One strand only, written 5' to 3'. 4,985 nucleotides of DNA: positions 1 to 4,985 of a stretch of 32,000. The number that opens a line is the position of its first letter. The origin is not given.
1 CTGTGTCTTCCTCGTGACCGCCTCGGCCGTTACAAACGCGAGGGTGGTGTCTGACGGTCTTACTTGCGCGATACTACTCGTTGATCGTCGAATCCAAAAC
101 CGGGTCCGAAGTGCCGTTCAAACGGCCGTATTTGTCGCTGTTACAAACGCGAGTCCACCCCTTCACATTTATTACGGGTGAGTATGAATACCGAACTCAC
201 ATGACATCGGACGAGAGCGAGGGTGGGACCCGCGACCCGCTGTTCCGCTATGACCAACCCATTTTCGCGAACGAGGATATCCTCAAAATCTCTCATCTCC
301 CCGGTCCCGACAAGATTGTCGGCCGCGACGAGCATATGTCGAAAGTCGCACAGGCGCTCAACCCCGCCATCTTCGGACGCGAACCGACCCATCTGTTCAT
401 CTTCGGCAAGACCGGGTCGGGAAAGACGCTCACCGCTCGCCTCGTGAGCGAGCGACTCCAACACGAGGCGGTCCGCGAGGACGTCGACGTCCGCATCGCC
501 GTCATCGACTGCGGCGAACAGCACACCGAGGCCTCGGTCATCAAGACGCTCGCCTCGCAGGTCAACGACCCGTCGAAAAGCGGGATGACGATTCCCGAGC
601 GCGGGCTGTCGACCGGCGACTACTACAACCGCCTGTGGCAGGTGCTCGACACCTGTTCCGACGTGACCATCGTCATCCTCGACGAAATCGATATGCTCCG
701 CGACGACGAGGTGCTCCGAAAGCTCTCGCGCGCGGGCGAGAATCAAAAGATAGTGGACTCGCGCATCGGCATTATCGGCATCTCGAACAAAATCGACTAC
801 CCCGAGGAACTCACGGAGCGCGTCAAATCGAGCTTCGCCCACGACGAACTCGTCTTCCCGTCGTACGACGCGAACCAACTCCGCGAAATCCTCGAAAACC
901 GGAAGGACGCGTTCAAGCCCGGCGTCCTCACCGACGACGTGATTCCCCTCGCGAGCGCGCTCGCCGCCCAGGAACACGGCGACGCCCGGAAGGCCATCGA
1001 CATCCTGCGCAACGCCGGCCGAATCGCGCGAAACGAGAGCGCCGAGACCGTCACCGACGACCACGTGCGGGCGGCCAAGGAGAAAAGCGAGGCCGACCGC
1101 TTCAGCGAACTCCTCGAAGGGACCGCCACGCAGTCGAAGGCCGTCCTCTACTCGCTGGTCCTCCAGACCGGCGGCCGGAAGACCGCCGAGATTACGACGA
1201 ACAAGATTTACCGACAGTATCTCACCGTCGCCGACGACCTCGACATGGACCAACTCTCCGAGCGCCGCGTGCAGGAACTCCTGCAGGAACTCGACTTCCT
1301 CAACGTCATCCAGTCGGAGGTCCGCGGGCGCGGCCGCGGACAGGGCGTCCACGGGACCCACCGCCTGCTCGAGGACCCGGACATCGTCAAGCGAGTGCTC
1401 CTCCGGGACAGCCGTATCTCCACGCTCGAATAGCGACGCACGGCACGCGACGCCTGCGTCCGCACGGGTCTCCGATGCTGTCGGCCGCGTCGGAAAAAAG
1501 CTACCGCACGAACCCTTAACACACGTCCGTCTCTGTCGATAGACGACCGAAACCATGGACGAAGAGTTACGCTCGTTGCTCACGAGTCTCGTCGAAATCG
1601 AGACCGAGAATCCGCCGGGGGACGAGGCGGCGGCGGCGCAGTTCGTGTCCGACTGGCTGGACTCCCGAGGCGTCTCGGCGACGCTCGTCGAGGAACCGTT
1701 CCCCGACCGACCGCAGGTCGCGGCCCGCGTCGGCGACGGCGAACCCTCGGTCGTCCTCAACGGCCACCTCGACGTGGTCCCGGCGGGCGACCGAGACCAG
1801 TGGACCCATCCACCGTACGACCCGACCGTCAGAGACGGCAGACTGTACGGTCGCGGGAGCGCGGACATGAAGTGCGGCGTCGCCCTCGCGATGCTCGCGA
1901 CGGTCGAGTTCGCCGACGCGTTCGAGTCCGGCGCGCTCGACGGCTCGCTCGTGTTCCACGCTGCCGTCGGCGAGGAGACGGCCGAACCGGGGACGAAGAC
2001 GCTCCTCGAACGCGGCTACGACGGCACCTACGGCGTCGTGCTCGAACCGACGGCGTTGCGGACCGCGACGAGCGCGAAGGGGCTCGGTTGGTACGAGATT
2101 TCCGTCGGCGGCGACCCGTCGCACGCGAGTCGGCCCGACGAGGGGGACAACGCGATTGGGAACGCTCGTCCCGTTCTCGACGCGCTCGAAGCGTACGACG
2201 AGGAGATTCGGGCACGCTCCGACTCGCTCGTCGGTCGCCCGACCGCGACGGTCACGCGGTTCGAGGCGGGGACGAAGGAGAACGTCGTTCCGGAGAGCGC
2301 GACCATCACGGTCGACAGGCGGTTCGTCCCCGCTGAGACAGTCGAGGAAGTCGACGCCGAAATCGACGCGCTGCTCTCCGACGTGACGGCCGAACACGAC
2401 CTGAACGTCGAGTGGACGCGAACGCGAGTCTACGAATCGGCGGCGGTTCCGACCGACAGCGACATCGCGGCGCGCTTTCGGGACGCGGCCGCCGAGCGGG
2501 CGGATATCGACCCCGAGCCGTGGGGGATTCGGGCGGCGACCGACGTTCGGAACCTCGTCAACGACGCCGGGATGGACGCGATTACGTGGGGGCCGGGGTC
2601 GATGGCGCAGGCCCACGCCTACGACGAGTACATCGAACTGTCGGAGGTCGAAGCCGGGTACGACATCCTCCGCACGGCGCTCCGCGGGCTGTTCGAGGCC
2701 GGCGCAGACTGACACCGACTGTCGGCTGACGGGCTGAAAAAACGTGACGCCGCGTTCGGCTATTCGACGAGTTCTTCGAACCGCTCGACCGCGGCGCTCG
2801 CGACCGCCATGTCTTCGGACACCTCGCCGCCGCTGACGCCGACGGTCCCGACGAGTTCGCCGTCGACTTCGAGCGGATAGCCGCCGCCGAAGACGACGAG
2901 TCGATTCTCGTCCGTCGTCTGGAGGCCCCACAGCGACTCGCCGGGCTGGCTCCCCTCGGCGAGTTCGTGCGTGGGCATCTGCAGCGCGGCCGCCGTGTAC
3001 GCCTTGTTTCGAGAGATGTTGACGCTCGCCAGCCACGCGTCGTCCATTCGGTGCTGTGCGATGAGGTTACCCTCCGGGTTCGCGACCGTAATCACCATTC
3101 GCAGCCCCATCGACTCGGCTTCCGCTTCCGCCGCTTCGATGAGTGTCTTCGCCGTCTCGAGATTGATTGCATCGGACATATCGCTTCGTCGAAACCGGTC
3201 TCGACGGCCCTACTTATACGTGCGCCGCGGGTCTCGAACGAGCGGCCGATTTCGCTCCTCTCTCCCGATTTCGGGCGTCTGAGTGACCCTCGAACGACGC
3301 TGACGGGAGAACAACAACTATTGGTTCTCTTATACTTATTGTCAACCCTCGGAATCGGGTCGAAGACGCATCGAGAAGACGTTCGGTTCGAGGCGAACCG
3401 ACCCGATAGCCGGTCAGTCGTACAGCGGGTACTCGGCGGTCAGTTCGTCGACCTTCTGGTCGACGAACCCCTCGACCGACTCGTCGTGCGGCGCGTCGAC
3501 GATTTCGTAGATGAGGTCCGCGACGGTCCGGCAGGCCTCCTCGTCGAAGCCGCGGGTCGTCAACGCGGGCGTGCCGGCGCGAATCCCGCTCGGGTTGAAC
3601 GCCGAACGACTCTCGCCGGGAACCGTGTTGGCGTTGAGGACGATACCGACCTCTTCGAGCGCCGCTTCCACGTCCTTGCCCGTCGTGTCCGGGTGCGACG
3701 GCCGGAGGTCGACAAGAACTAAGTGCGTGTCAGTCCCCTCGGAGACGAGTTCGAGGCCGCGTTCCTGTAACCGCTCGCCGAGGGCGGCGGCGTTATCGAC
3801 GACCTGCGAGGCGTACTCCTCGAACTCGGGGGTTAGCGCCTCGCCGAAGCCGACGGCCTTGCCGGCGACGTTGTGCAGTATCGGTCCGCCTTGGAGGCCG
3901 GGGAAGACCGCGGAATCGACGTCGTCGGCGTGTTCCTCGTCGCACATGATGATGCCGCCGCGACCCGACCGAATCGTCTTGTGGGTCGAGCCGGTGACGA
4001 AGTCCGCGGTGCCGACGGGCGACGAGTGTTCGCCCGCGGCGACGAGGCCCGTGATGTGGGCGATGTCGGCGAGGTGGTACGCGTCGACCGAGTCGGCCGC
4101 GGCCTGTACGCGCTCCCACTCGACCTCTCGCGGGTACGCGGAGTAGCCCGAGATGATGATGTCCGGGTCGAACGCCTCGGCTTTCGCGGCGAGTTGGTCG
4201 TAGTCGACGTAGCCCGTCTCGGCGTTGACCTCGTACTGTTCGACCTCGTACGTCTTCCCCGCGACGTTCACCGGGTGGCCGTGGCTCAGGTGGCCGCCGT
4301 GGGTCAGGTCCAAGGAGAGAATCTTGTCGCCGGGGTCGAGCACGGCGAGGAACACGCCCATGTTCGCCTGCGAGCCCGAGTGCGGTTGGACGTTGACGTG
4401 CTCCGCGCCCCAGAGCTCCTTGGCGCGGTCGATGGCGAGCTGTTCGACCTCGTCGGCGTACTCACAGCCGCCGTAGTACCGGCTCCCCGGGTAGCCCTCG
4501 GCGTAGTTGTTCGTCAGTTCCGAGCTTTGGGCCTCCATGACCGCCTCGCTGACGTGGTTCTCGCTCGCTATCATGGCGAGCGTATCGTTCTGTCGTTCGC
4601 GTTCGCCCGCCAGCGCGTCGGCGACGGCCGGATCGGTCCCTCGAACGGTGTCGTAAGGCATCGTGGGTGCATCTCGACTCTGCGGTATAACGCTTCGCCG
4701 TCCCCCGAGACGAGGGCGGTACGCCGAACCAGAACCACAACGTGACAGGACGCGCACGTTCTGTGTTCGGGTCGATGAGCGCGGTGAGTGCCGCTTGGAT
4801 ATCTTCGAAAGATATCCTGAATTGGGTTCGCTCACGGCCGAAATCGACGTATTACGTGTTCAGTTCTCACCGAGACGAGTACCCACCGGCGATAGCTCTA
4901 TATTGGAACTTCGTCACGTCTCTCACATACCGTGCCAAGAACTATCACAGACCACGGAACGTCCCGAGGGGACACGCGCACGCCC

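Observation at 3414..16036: Self-contained glycine betaine -> pyruvate catabolic island assembled from non-canonical parts (candidate undescribed haloarchaeal pathway)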

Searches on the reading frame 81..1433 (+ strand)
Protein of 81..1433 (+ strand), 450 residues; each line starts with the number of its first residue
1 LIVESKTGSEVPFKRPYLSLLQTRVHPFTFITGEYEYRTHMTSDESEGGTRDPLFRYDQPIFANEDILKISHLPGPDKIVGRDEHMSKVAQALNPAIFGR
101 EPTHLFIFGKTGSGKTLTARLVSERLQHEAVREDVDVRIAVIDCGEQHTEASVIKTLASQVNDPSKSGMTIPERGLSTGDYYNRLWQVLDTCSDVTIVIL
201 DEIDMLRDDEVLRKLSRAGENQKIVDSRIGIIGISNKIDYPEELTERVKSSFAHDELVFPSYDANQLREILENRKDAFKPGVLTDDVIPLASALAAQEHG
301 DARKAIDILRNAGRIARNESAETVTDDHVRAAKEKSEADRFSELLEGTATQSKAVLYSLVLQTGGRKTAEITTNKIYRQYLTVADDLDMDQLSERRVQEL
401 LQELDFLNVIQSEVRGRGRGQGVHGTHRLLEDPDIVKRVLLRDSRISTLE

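Call 4: search_protein_families(library=pfam, proteins=[window:81-1433:+])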
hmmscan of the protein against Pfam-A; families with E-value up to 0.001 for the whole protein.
window:81-1433:+ (450 aa): 9 families
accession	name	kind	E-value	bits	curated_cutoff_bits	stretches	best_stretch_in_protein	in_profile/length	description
PF22703.2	Cdc6_lid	-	9.8e-26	89.9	27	1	268-334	1-68/68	Cdc6 AAA+ ATPase-type lid domain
PF09079.17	Cdc6_C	-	3.2e-21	75.6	25.1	1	345-438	3-95/96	CDC6, C terminal winged helix domain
PF13401.12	AAA_22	-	3.5e-14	53.7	27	1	102-218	5-107/130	AAA domain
PF13191.12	AAA_16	-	4.6e-08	34.2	32.6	1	79-217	2-157/167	AAA ATPase domain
PF22606.2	Cdc6-ORC-like_ATPase_lid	-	6.6e-08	32.8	27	1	262-317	1-57/60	Cdc6/ORC-like, ATPase lid domain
PF00004.35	AAA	-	3.1e-07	31.3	21.2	1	106-248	2-123/131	ATPase family associated with various cellular activities (AAA)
PF00270.35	DEAD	-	0.0003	21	26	0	186-217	106-140/167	DEAD/DEAH box helicase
PF01935.23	DUF87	-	0.00031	21.4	23.2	0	103-144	24-60/220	Helicase HerA, central domain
PF05729.18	NACHT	-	0.00099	19.4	26.7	0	105-209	3-96/167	NACHT domain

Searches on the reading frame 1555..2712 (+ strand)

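Call 4: search_protein_families(library=pfam, proteins=[window:1555-2712:+])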
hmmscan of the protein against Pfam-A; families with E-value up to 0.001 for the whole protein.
window:1555-2712:+ (385 aa): 2 families
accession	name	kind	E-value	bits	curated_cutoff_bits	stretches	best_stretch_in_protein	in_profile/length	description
PF01546.33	Peptidase_M20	-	2.7e-32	112.8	24.6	1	67-376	1-204/206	Peptidase family M20/M25/M40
PF07687.19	M20_dimer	-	1.4e-22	80.1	21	1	173-280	2-105/107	Peptidase dimerisation domain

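Call 6: search_protein_families(library=ncbifam, proteins=[window:1555-2712:+], max_evalue=0.00001)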
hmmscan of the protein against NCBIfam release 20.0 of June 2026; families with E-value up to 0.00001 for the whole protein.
window:1555-2712:+ (385 aa): 55 families (the best 25 are shown)
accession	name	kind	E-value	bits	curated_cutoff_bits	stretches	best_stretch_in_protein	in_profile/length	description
TIGR01910.1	DapE-ArgE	subfamily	2.8e-75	253.9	217.6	1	8-367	3-369/373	ArgE/DapE family deacylase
NF006399.0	PRK08651.1-2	equivalog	5.3e-67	226.6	381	1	1-376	2-401/405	succinyl-diaminopimelate desuccinylase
NF006365.0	PRK08588.1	subfamily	2.9e-60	204.6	289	1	4-373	8-374/383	succinyl-diaminopimelate desuccinylase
NF006400.0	PRK08651.1-3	equivalog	5.1e-58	196.8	374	1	5-368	12-395/410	succinyl-diaminopimelate desuccinylase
NF005710.0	PRK07522.1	subfamily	2.1e-55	188.5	412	1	4-379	9-388/391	acetylornithine deacetylase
TIGR01892.1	AcOrn-deacetyl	equivalog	8.2e-50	169.9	297.7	1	24-374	17-363/365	acetylornithine deacetylase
TIGR01900.1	dapE-gram_pos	equivalog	1.6e-47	162.1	304.2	1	2-376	2-350/351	succinyl-diaminopimelate desuccinylase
NF005306.0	PRK06837.1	subfamily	4.1e-46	157.7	376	1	62-365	93-407/427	ArgE/DapE family deacylase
NF009555.0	PRK13004.1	equivalog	5.2e-44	150.7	321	1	3-369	15-385/399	YgeY family selenium metabolism-linked hydrolase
NF005373.0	PRK06915.1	equivalog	2.1e-43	148.9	428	1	49-374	77-412/422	peptidase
NF009557.0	PRK13009.1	equivalog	1.5e-39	136.2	284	1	8-380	8-375/377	succinyl-diaminopimelate desuccinylase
NF006402.0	PRK08651.1-5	equivalog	1.1e-38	133.2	369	1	55-379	48-367/369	succinyl-diaminopimelate desuccinylase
NF003474.0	PRK05111.1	equivalog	1.2e-38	133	460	1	29-375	37-376/383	acetylornithine deacetylase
NF006370.0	PRK08596.1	equivalog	2.1e-37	128.7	412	1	2-367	16-407/425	acetylornithine deacetylase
NF010589.0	PRK13983.1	equivalog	5.2e-37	127.8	333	1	11-367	25-397/409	M20 family metallo-hydrolase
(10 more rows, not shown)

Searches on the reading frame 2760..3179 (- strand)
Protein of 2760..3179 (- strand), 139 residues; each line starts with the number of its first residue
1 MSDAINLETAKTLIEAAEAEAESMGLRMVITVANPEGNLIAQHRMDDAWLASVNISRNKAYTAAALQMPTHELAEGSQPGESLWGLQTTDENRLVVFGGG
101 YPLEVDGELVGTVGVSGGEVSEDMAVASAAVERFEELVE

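Call 4: search_protein_families(library=pfam, proteins=[window:2760-3179:-])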
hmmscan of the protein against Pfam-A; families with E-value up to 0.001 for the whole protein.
window:2760-3179:- (139 aa): 1 family
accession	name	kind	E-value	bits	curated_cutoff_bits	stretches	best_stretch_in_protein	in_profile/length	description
PF03928.20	HbpS-like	-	9.1e-42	142.6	25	1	5-132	1-128/128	Haem degrading protein HbpS-like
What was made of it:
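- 2760..3179 (-): HbpS/GlcG-like haem-binding protein (HVO_B0003); accessory, role unknown. Pfam HbpS-like 143 bits (call 4).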

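Call 6: search_protein_families(library=ncbifam, proteins=[window:2760-3179:-], max_evalue=0.00001)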
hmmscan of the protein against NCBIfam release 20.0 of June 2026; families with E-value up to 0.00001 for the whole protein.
window:2760-3179:- (139 aa): 1 family
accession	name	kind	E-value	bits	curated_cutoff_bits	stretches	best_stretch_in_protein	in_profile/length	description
NF007275.0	PRK09732.1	equivalog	1.2e-13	51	246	1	9-131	11-129/134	hypothetical protein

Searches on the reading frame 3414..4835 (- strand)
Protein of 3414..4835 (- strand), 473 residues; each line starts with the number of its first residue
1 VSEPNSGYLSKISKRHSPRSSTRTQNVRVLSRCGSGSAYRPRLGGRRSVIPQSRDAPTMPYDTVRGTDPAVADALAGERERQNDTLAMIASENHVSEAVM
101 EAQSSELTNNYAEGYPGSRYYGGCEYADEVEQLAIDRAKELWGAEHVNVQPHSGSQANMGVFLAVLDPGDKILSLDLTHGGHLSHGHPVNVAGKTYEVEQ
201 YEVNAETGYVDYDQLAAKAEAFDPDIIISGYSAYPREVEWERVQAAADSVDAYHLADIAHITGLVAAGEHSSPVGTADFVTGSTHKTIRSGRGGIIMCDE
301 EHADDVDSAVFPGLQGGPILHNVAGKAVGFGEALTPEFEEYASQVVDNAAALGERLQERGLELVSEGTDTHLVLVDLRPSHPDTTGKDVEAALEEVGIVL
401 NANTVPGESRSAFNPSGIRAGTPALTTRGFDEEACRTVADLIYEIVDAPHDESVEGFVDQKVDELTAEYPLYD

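Call 4: search_protein_families(library=pfam, proteins=[window:3414-4835:-])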
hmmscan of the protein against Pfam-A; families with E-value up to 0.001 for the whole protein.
window:3414-4835:- (473 aa): 2 families
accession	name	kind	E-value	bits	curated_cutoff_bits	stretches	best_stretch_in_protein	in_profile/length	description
PF00464.25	SHMT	-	1.4e-147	491.9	27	1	66-442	3-399/399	Serine hydroxymethyltransferase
PF00155.27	Aminotran_1_2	-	1.5e-09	37.9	19.7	1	95-432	18-355/361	Aminotransferase class I and II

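Call 6: search_protein_families(library=ncbifam, proteins=[window:3414-4835:-], max_evalue=0.00001)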
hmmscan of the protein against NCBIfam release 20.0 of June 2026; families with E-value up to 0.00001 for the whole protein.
window:3414-4835:- (473 aa): 3 families
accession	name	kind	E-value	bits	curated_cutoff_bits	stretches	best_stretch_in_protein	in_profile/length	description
NF000586.1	PRK00011.1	subfamily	3.1e-173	576.2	335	1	68-472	1-404/404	serine hydroxymethyltransferase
NF010094.0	PRK13580.1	equivalog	1.1e-116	390.5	735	2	171-451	170-450/496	glycine hydroxymethyltransferase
TIGR04506.1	F_threo_transal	equivalog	3.1e-20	72.5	650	1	71-448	6-383/609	fluorothreonine transaldolase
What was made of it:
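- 3414..4661 (-): Serine hydroxymethyltransferase GlyA (plasmid copy): glycine + CH2-THF -> serine. NF000586 576 bits against a cut-off of 335 (calls 4, 6).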
